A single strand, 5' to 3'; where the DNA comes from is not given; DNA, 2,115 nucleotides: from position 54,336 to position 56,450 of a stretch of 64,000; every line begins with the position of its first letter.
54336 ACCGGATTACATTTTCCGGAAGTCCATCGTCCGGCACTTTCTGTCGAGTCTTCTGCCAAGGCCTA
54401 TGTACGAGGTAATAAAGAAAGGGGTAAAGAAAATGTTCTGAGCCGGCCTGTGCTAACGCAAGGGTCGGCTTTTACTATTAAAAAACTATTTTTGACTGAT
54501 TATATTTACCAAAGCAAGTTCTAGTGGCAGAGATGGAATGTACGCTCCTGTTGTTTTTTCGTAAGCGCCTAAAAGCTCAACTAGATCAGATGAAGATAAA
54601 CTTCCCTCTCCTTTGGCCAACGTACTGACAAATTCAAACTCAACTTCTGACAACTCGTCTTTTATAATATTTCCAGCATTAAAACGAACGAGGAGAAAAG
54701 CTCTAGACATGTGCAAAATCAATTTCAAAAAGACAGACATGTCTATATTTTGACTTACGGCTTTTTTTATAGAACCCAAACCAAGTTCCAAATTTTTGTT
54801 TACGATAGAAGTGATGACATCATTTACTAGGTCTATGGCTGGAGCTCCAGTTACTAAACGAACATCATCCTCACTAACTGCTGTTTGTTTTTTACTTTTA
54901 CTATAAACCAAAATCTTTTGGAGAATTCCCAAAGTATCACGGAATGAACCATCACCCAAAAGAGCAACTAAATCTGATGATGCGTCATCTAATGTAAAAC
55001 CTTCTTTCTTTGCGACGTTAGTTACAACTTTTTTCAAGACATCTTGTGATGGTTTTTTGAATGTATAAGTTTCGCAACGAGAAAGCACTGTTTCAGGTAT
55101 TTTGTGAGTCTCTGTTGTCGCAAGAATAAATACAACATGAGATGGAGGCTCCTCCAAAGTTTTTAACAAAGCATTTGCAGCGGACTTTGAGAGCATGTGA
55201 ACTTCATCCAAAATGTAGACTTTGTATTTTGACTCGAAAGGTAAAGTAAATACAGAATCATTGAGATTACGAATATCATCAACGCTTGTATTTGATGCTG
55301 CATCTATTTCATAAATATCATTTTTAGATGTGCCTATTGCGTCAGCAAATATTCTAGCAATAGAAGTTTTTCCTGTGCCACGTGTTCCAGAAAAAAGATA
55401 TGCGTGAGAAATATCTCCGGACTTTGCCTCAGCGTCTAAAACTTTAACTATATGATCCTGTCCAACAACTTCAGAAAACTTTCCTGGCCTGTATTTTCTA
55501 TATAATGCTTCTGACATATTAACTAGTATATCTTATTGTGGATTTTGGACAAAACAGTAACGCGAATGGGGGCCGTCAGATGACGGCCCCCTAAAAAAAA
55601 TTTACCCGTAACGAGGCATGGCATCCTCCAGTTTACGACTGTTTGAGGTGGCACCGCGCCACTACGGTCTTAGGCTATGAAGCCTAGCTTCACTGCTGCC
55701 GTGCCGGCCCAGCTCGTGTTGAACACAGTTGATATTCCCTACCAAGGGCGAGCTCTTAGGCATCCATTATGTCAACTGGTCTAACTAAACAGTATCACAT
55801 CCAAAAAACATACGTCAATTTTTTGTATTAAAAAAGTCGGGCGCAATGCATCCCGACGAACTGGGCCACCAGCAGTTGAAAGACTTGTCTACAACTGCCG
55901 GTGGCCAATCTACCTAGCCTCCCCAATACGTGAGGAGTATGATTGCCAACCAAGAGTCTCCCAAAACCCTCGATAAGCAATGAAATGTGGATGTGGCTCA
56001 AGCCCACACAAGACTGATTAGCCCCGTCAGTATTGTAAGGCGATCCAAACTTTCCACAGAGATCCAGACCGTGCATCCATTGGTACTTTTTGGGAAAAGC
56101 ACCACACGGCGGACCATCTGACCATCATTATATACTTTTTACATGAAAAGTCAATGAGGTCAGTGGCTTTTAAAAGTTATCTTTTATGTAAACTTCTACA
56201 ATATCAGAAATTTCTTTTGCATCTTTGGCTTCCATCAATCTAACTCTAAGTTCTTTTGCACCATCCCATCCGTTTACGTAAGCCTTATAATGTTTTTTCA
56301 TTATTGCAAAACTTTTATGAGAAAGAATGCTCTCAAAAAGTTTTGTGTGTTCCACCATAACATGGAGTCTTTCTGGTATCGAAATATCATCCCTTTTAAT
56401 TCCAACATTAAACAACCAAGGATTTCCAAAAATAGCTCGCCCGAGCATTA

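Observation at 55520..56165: ~640-bp GC-rich structured non-coding block between dnaX and dusB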

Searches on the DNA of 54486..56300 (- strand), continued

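Call 61: search_with_rna_model(model_id=R1, sources=[window, L001, L002, L003, L004, L005, L006, L007, L008, L009, L010, L011, L012, L013, L014, L015, L016, L017, L018, L019, L020, L021, L022, L023, L024, L025, L026, L027, L028, L029, L030, L031, L032, L033, L034, L035, L036, L081, L082, L083, L084, L085, L087, L088, L089, L090, L091, L092, L093, L094, L095, L096, L097, L098, L099, L100, L101, L102, L103, L104, L105, L106, L107, L108, L161, L162, L165, L166, L167, L168, L169, L170, L171], max_evalue=10, show_alignments=3)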
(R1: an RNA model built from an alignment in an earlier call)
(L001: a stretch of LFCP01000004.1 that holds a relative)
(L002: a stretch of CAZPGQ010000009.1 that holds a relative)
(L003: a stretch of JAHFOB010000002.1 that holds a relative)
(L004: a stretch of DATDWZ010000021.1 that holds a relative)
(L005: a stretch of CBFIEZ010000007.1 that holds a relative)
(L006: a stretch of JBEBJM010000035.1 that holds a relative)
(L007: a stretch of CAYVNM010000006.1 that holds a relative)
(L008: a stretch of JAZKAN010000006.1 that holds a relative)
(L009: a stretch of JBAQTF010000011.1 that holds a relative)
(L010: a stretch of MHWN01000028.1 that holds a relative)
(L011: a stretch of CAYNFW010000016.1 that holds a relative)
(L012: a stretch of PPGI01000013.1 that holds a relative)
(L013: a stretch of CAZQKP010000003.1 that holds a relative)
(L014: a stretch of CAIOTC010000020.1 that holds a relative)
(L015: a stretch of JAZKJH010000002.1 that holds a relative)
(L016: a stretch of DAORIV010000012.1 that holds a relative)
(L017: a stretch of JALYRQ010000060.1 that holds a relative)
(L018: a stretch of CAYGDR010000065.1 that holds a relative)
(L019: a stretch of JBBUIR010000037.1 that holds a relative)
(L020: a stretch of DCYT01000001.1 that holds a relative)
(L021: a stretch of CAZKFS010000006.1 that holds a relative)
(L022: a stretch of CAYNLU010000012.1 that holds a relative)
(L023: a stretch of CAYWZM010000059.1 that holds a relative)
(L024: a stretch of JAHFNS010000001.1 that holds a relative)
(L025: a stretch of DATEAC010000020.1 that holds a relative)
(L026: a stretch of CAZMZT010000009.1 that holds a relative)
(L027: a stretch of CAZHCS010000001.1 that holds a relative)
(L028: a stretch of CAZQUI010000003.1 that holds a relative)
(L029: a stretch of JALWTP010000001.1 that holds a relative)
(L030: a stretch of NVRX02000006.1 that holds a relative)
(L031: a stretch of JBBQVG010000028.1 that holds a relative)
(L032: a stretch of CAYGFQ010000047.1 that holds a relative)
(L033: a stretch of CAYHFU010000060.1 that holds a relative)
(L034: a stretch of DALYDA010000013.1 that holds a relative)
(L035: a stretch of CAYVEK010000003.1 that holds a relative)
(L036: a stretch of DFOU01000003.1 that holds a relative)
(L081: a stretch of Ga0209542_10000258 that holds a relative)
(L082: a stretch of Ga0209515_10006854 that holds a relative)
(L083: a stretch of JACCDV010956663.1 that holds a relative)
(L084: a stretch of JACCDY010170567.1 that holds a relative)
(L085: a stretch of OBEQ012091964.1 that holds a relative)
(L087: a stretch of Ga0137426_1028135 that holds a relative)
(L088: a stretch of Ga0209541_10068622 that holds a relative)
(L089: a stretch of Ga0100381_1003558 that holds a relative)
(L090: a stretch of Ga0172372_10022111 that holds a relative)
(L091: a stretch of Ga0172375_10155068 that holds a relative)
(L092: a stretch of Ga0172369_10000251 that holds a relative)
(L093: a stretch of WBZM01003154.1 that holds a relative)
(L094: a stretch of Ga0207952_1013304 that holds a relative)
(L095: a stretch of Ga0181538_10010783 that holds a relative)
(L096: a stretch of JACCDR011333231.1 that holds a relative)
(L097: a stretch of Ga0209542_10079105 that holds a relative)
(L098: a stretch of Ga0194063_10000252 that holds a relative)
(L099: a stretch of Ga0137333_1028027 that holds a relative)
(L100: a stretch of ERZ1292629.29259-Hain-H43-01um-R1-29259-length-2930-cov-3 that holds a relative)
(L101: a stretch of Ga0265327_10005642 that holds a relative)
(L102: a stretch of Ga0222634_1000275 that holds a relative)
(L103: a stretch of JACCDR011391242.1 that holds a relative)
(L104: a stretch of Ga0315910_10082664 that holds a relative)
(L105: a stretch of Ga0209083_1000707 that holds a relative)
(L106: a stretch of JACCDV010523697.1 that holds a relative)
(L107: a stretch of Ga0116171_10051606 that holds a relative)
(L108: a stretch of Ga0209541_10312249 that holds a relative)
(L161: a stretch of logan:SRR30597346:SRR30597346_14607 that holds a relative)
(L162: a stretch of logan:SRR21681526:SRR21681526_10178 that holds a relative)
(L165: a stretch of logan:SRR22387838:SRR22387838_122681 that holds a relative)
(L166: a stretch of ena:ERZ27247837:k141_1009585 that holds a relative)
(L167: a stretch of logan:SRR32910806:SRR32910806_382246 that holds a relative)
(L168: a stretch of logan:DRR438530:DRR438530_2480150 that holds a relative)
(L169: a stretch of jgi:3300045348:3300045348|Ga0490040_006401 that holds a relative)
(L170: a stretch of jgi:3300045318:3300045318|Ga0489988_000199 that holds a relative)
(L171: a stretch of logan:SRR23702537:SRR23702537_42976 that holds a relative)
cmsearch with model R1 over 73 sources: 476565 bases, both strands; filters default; matches with E-value up to 10: 1.
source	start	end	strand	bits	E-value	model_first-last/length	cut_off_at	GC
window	55917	56058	-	177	2.1e-39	1-142/142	no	0.49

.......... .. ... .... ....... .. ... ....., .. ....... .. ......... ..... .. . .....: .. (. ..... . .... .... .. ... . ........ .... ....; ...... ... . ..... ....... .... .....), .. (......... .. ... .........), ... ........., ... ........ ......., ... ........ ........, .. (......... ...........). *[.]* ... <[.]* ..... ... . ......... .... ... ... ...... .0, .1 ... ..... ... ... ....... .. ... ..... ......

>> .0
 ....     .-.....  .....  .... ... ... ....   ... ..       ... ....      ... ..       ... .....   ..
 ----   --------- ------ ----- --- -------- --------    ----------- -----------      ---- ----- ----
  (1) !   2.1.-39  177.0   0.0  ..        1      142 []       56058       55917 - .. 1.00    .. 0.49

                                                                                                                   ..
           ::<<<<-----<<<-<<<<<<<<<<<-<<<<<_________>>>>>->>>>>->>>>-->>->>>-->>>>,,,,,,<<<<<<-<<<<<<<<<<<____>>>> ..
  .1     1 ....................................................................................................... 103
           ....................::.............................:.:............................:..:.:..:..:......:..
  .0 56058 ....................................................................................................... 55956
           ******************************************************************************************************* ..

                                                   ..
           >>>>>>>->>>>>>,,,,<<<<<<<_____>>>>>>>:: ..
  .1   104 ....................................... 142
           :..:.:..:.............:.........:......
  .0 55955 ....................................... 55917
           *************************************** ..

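Call 62: search_with_rna_model(model_id=R1, sources=[L161, L167, L169, L001, L002, L005, L003, L004, L009, L016, L170, L162, L165], max_evalue=10, filters=off, show_alignments=3)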
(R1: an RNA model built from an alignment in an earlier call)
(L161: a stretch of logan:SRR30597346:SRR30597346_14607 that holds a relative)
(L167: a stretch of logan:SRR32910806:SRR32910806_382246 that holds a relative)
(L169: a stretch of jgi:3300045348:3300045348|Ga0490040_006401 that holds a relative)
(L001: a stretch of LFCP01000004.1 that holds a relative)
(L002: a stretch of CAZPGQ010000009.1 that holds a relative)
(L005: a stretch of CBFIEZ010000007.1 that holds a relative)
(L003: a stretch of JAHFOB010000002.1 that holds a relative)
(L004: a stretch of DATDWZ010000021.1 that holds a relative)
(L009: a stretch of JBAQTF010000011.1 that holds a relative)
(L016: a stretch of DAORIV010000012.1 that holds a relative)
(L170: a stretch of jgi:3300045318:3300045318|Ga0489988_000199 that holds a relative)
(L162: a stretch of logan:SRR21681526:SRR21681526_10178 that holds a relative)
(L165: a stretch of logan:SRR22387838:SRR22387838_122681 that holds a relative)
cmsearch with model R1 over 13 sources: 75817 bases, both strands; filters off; matches with E-value up to 10: 47.
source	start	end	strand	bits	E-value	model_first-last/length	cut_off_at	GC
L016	5035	5142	+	19.9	0.0041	1-142/142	no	0.28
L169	1053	1165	-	16.2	0.03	1-142/142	no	0.49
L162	1677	1765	-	15.2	0.052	1-142/142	no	0.57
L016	5065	5161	-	13.5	0.13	1-142/142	no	0.28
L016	2778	2877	-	13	0.17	1-142/142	no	0.49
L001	6311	6399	+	12.3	0.26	1-142/142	no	0.28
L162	1698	1733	+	11.7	0.36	80-115/142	no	0.64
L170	799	941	+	11.6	0.37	1-142/142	no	0.58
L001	7057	7135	-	11.6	0.37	1-142/142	no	0.32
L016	2231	2297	+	11.5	0.39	1-142/142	no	0.51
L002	3058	3138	+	11.5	0.4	1-142/142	no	0.63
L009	3346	3451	+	11.3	0.43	1-142/142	no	0.54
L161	1222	1363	+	10.6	0.64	1-142/142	no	0.46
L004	3479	3523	+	10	0.9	16-61/142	no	0.58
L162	1205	1290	+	9.2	1.4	1-142/142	no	0.47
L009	3395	3420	-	8.6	1.9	85-110/142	no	0.73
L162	2961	3068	+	8.5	2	1-142/142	no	0.4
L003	4264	4350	+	8.5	2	1-142/142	no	0.36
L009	5652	5685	-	8.4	2.1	80-115/142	no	0.62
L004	1648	1746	-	8.4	2.1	1-142/142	no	0.3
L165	2853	2879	+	8.4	2.1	85-111/142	no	0.52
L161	1124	1175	+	8.1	2.4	12-66/142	no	0.52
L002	6310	6416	+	7.7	3.1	1-142/142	no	0.36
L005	7933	8000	+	7.4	3.5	1-142/142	no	0.4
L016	2514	2549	+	7.4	3.6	20-55/142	no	0.67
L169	1065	1151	+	7.2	4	1-142/142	no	0.55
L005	3473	3585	-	7.1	4.2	1-142/142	no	0.43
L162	1485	1571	+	7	4.4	1-142/142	no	0.46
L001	3400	3484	+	7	4.4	1-142/142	no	0.48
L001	6335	6374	-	7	4.4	78-117/142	no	0.3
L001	1015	1139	-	6.8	4.9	1-142/142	no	0.29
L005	7952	7983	-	6.7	5.3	22-53/142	no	0.56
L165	1698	1731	+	6.3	6.5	81-114/142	no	0.59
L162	3016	3042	-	6.3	6.5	85-111/142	no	0.41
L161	872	964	+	6.3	6.7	1-142/142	no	0.46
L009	2820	2900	-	6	7.8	1-142/142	no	0.28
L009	1097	1178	+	6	7.9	1-142/142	no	0.37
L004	3481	3519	-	5.8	8.7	18-57/142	no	0.59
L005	3152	3249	+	5.7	9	1-142/142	no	0.5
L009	2986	3009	+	5.7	9.1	86-109/142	no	0.62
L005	6505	6572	-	5.7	9.3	1-142/142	no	0.22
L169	2090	2169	+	5.7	9.3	1-142/142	no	0.35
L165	3496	3554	+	5.7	9.3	1-142/142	no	0.54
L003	4133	4215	-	5.7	9.4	1-142/142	no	0.27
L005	6166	6284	+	5.6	9.5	1-142/142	no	0.56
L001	2713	2736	+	5.6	9.5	86-109/142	no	0.29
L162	3581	3655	-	5.5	10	1-142/142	no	0.28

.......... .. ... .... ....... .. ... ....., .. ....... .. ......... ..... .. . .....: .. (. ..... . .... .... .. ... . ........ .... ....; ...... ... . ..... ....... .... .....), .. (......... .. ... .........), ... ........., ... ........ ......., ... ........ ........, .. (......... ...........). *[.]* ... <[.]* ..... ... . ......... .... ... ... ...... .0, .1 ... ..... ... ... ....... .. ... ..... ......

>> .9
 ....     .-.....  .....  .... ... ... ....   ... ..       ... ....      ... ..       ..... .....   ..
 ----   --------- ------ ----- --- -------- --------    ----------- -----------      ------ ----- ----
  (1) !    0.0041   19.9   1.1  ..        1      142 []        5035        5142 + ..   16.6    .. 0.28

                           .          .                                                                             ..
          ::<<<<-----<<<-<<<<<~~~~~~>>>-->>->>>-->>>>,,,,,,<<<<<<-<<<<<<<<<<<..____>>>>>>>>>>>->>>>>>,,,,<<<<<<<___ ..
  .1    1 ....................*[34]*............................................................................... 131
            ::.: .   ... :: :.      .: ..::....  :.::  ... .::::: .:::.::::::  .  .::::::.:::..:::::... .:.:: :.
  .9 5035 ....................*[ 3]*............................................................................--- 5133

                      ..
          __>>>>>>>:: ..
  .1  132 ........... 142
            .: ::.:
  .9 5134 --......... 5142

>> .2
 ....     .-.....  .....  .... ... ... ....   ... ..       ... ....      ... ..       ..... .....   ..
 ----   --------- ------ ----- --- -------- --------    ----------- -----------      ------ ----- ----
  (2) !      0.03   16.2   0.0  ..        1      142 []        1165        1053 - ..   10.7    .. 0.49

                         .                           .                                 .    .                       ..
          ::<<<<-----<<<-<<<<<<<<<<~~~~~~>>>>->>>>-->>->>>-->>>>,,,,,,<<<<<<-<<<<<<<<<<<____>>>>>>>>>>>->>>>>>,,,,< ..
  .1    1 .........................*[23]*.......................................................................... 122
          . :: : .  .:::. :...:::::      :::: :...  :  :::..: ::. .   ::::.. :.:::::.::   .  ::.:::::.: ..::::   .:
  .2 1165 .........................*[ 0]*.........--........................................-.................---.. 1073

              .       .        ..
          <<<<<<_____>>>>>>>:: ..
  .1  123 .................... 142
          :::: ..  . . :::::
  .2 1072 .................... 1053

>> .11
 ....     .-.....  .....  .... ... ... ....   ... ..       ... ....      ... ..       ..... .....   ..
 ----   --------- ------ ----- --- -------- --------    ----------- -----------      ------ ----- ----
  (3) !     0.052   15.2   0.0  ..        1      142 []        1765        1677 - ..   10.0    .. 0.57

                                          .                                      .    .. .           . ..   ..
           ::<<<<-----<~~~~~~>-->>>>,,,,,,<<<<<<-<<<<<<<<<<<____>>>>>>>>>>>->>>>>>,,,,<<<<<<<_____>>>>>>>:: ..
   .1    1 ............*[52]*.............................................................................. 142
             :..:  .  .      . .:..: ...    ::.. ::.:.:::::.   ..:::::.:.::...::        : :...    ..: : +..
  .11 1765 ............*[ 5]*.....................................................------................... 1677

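Call 72: search_rna_families(source=L169, start=945, end=1800, threshold=evalue, max_evalue=10, show_alignments=2)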
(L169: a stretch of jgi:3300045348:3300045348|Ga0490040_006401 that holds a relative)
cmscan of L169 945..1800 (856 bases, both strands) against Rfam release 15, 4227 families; matches with E-value up to 10: 8.
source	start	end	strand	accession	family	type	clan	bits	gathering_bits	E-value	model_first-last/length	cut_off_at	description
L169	1070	1120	-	RF04286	mir-513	Gene; miRNA;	CL00136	20.4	72.1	0.21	1-82/82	no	mir-513 microRNA precursor family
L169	1204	1281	+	RF01421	snoR114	Gene; snRNA; snoRNA; CD-box;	-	17.5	45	2.4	1-87/87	no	small nucleolar RNA snoR114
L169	1392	1464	+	RF00728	mir-81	Gene; miRNA;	CL00091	16.2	54.5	1.5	1-89/89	no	mir-81 microRNA precursor family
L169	1333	1413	+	RF03859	mir-6132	Gene; miRNA;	-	16.2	112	2.4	1-94/94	no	mir-6132 microRNA precursor family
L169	1698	1741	-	RF03402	mir-957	Gene; miRNA;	-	15.6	66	3.2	1-77/77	no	mir-957 microRNA precursor family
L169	1405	1451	+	RF04214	MIR7526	Gene; miRNA;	-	15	110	7.7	1-113/113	no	MIR7526 microRNA precursor family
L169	1227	1291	+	RF00609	SNORD100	Gene; snRNA; snoRNA; CD-box;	CL00073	14.7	58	8.7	1-81/81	no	Small nucleolar RNA SNORD100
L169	1704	1736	-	RF03684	mir-1990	Gene; miRNA;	-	13.5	63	7.9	17-59/75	no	mir-1990 microRNA precursor family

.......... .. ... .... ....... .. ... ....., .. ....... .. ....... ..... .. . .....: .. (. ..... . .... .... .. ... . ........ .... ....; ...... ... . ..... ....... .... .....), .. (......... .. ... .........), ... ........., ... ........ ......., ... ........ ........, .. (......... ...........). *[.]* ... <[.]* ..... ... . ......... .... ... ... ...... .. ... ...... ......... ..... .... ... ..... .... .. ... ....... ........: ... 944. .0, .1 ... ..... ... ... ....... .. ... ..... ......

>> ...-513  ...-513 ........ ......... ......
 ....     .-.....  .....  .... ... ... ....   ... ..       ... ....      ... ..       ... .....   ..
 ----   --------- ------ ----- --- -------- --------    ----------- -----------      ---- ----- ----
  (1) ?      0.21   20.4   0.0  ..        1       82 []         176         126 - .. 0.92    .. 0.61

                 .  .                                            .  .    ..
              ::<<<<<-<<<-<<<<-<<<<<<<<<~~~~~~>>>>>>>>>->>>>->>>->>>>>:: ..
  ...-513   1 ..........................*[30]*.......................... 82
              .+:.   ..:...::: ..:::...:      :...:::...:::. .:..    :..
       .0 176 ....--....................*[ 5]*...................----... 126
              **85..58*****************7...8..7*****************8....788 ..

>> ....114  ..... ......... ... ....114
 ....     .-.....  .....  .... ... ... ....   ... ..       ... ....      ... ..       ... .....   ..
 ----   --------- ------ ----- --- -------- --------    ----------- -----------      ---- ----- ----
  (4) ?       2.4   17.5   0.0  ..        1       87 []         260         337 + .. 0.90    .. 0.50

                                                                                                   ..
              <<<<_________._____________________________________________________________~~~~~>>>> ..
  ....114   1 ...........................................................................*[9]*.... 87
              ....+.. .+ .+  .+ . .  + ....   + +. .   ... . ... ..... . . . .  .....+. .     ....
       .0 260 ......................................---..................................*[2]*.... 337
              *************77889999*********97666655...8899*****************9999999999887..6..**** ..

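Call 90: build_rna_model(alignment_id=A10)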
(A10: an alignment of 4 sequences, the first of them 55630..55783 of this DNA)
Model R2 built from alignment A10 (4 sequences, 157 columns); structure: RNAalifold consensus.
model positions 157; base pairs 46; branch points 2; effective number of sequences 0.72; information 0.59 bits per position. Calibrated on 0.2 Mb of random sequence (short: E-values are rough).
structure used (alignment columns):
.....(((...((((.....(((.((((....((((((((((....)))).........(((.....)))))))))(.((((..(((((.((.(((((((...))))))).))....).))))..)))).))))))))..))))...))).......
